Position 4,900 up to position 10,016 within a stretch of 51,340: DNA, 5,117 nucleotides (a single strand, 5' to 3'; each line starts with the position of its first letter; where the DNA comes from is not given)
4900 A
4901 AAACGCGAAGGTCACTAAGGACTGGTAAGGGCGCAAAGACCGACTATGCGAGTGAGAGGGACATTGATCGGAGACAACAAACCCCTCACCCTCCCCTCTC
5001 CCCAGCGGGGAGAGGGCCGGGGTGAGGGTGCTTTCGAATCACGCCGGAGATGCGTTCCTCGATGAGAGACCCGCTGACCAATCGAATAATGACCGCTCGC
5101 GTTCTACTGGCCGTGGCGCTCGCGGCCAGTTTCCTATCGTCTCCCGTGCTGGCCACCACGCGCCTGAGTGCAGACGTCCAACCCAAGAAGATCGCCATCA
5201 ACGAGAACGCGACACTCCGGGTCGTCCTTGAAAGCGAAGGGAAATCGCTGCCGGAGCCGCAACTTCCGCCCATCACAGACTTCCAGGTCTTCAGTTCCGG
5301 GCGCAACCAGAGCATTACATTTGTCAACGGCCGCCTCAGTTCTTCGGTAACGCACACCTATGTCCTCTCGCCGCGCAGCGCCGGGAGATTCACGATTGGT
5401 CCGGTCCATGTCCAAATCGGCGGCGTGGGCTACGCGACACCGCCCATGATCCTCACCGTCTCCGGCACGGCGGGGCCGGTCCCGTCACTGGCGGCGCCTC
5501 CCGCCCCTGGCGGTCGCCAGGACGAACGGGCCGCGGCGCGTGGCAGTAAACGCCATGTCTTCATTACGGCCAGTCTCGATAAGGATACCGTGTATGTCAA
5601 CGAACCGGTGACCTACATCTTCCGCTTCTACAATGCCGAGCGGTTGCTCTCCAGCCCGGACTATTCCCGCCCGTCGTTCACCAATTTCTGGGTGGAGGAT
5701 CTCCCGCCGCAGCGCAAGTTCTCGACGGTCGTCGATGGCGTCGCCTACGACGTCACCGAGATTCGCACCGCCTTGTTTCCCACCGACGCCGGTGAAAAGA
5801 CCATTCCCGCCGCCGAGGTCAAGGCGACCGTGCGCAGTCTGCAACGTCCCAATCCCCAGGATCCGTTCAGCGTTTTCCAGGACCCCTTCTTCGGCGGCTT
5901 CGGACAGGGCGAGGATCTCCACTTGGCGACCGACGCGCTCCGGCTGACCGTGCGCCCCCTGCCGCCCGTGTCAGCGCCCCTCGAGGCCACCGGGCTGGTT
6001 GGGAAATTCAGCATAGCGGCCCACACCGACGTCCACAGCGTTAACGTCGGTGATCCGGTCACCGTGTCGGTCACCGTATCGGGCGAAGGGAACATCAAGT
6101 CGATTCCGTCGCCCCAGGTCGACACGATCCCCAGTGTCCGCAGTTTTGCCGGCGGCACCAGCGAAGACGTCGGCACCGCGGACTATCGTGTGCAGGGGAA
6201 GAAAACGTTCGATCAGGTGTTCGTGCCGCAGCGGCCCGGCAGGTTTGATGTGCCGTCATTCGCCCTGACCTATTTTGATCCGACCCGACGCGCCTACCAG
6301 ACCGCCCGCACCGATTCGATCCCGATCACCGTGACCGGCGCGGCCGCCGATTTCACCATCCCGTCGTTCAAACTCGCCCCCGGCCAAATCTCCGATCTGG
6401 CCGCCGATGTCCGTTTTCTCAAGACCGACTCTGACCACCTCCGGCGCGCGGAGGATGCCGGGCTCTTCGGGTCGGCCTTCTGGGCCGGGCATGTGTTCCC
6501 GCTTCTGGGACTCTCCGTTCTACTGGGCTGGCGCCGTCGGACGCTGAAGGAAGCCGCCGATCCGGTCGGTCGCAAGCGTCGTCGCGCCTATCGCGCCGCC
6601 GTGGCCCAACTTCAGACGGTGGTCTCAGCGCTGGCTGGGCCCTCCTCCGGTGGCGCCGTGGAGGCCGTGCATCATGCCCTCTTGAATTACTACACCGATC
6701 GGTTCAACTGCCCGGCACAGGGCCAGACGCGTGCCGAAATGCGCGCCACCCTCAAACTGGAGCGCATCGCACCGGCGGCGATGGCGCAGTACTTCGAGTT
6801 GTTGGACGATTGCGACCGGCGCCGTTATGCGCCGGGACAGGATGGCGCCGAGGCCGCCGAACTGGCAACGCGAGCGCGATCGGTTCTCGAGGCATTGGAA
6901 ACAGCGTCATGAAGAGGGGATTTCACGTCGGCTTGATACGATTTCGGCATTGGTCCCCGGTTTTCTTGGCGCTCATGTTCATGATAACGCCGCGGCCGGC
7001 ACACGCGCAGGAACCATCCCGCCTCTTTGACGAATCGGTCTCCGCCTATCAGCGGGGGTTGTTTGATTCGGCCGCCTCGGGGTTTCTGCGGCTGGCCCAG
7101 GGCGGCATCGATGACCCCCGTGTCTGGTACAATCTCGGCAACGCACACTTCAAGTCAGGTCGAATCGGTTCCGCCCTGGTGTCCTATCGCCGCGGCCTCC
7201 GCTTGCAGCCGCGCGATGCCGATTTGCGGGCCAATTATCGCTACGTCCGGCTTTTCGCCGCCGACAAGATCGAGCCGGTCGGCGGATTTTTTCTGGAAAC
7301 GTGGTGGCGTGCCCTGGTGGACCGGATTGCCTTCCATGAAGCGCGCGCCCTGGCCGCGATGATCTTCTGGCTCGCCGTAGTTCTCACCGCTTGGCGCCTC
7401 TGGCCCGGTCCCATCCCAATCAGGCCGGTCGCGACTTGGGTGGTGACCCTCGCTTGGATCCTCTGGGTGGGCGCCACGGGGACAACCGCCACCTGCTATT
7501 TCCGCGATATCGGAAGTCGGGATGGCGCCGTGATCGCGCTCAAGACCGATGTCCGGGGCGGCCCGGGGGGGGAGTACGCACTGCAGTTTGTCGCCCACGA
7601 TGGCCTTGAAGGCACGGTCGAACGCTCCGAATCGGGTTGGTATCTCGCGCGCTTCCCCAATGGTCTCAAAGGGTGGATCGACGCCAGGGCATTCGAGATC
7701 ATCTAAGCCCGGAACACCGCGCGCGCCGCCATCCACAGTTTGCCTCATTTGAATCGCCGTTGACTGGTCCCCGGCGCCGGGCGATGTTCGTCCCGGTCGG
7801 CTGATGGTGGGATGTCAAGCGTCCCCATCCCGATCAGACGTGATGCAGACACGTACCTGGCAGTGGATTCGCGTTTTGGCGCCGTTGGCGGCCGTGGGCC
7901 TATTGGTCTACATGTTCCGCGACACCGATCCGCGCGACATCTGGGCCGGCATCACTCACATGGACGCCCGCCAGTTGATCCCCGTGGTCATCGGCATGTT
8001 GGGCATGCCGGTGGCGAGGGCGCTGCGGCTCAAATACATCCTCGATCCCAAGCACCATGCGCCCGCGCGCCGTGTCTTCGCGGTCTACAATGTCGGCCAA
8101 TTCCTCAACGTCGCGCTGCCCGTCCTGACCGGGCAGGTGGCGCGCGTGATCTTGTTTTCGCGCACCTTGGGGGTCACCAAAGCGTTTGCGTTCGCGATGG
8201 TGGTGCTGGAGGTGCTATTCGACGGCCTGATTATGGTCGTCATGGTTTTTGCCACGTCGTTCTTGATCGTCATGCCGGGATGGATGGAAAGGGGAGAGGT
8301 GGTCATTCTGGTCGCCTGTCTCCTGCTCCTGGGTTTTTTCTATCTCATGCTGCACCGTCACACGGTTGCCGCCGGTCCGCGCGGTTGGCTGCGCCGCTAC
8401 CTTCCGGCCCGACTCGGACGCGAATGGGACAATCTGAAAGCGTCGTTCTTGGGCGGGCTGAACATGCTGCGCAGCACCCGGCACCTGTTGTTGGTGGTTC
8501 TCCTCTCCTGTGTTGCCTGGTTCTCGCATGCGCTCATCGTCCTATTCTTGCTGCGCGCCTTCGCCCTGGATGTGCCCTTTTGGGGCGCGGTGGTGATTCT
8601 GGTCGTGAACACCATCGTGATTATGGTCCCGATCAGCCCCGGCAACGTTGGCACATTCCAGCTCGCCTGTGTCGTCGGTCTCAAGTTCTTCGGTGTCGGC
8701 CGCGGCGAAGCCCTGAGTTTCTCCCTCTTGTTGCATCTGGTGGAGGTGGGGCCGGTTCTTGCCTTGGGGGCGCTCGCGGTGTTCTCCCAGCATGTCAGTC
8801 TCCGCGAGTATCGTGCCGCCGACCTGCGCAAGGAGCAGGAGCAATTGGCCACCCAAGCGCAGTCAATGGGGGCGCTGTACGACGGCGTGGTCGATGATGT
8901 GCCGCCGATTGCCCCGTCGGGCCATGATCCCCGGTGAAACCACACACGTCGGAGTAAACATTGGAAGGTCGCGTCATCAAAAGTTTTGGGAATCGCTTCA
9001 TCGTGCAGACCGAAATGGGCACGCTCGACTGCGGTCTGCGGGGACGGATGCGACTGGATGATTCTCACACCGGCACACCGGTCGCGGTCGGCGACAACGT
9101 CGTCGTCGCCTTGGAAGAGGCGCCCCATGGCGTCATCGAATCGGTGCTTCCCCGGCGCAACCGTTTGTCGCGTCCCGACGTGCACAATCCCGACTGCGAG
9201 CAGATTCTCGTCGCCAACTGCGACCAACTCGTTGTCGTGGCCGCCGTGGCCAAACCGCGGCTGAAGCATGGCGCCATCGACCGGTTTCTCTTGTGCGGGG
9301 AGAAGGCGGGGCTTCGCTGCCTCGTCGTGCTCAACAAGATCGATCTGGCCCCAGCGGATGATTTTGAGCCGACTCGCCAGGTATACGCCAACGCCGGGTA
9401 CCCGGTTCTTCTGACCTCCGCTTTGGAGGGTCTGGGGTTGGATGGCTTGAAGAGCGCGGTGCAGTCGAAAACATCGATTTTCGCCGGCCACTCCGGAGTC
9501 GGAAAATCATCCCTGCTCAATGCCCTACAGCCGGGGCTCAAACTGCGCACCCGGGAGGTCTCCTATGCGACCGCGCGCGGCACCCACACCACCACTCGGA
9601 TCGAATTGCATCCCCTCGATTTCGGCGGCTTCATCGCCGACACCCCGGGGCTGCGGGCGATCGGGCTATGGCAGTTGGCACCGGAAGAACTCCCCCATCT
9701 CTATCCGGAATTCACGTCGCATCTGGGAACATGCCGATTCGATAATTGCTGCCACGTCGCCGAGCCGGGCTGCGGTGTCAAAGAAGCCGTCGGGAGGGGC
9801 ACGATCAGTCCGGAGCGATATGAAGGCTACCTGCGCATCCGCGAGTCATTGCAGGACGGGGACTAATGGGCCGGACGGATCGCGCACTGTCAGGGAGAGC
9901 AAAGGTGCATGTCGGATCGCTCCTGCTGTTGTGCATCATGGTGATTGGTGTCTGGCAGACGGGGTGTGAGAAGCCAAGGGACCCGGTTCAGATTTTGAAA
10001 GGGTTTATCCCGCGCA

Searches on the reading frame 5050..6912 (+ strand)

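Call 60: search_protein_families(library=pfam, proteins=[window:5050-6912:+], max_evalue=0.001)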
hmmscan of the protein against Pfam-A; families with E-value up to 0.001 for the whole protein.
window:5050-6912:+ (620 aa): 1 family
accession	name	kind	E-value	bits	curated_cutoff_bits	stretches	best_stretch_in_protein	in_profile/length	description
PF13584.12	BatD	-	3.6e-39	133.7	24.1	3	41-137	1-92/92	BatD DUF11 like domain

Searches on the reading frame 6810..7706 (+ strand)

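Call 60: search_protein_families(library=pfam, proteins=[window:6810-7706:+], max_evalue=0.001)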
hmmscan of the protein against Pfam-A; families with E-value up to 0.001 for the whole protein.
window:6810-7706:+ (298 aa): 6 families
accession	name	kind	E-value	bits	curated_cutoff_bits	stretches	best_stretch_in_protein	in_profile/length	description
PF00515.34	TPR_1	-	1e-07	31.9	27.8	1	104-136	2-34/34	Tetratricopeptide repeat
PF07719.23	TPR_2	-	3.6e-07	30.2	27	1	103-136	1-34/34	Tetratricopeptide repeat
PF13414.12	TPR_11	-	8.8e-07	29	26.8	1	110-140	1-31/42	TPR repeat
PF13428.12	TPR_14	-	7e-05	23.6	23.5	1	103-142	1-40/44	Tetratricopeptide repeat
PF13181.12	TPR_8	-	0.00022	21.6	25.7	1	104-135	2-33/34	Tetratricopeptide repeat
PF13432.12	TPR_16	-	0.00034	21.4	32.7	1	75-136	3-64/65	Tetratricopeptide repeat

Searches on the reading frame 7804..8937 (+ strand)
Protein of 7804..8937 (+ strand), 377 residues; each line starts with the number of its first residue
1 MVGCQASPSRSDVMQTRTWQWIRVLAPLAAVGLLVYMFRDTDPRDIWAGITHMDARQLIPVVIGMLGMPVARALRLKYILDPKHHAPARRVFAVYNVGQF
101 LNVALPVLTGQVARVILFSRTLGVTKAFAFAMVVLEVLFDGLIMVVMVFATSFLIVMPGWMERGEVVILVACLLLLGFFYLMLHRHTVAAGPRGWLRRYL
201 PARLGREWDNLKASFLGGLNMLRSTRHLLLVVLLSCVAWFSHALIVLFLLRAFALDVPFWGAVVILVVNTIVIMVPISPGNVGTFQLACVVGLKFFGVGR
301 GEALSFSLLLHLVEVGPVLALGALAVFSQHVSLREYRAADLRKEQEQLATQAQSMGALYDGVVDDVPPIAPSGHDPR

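Call 60: search_protein_families(library=pfam, proteins=[window:7804-8937:+], max_evalue=0.001)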
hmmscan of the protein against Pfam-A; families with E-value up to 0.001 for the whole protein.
window:7804-8937:+ (377 aa): 1 family
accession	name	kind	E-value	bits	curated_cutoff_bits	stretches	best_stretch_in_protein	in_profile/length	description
PF03706.18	LPG_synthase_TM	-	6.4e-46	157.6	33.4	1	24-322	2-302/302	Lysylphosphatidylglycerol synthase TM region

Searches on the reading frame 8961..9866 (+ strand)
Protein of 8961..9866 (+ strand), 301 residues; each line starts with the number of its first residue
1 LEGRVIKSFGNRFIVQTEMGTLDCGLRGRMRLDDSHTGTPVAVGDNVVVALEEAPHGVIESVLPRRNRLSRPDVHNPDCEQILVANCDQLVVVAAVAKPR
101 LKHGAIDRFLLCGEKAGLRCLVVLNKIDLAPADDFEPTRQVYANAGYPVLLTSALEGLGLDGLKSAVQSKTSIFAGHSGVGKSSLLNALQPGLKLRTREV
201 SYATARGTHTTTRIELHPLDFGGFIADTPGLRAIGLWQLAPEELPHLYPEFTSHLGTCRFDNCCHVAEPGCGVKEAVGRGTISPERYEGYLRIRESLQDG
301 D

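Call 60: search_protein_families(library=pfam, proteins=[window:8961-9866:+], max_evalue=0.001)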
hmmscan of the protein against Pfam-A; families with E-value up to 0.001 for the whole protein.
window:8961-9866:+ (301 aa): 3 families
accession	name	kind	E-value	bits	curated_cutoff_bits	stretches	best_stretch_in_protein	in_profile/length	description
PF03193.22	RsgA_GTPase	-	5.8e-55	186.2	30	1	62-237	1-174/174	RsgA GTPase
PF16745.11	RsgA_N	-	5.9e-09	36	27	1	2-59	1-54/54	RsgA N-terminal domain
PF01926.29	MMR_HSR1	-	2.9e-05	24.6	21.9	1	173-236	3-57/113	50S ribosome-binding GTPase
